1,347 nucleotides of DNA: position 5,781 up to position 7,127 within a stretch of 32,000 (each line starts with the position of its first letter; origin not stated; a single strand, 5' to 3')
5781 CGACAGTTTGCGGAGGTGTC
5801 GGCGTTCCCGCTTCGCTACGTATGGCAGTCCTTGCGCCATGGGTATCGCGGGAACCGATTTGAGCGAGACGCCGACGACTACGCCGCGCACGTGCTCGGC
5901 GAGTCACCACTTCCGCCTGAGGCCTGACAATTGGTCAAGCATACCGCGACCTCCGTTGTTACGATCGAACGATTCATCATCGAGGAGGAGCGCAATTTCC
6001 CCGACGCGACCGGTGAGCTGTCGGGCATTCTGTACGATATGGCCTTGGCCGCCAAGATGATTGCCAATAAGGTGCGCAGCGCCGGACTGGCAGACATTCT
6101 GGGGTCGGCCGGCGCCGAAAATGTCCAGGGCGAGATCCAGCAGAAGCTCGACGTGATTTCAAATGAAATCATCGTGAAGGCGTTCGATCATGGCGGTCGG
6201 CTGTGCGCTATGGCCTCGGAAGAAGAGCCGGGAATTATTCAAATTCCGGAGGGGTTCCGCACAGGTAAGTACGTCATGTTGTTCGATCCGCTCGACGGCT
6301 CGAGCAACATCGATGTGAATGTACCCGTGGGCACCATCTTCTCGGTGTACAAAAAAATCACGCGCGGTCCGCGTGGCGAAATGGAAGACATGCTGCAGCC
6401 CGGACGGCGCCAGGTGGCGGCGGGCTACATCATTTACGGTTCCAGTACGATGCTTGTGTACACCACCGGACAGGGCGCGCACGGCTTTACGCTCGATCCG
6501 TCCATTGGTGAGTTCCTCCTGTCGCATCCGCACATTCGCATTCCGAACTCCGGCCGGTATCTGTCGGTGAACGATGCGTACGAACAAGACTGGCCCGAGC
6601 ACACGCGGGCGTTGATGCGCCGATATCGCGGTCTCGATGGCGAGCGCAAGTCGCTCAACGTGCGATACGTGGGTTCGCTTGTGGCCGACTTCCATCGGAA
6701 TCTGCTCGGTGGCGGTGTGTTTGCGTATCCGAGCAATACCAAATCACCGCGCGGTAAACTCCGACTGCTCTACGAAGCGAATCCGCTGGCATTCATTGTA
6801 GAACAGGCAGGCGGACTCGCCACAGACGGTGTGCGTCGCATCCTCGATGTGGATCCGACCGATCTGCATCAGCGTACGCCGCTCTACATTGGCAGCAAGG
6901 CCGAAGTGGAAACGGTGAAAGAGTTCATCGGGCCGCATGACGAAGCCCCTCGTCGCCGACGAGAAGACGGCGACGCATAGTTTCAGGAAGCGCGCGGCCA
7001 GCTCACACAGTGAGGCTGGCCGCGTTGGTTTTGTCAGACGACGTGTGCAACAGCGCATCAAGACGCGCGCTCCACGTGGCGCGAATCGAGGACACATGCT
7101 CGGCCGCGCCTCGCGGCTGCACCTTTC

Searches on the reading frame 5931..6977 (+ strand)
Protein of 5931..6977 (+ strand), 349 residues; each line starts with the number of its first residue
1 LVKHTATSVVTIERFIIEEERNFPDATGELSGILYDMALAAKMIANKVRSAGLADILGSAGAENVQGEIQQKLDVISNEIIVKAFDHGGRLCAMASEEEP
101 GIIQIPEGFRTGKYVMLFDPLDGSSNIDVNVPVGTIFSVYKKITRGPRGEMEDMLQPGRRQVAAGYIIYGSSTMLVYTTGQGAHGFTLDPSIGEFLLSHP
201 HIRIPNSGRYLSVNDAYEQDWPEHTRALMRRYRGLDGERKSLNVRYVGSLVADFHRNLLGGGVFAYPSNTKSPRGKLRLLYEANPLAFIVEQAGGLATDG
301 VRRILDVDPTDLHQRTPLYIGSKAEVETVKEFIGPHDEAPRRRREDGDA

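Call 60: search_protein_families(library=pfam, proteins=[window:5931-6977:+], max_evalue=0.001)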
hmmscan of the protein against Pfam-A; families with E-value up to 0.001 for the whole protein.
window:5931-6977:+ (349 aa): 2 families
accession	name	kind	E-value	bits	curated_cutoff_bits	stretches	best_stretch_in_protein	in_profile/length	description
PF00316.25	FBPase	-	1.3e-73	247.1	34.8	1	11-200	2-191/191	Fructose-1-6-bisphosphatase, N-terminal domain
PF18913.5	FBPase_C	-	1.5e-42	144.8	27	1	204-332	1-125/127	Fructose-1-6-bisphosphatase, C-terminal domain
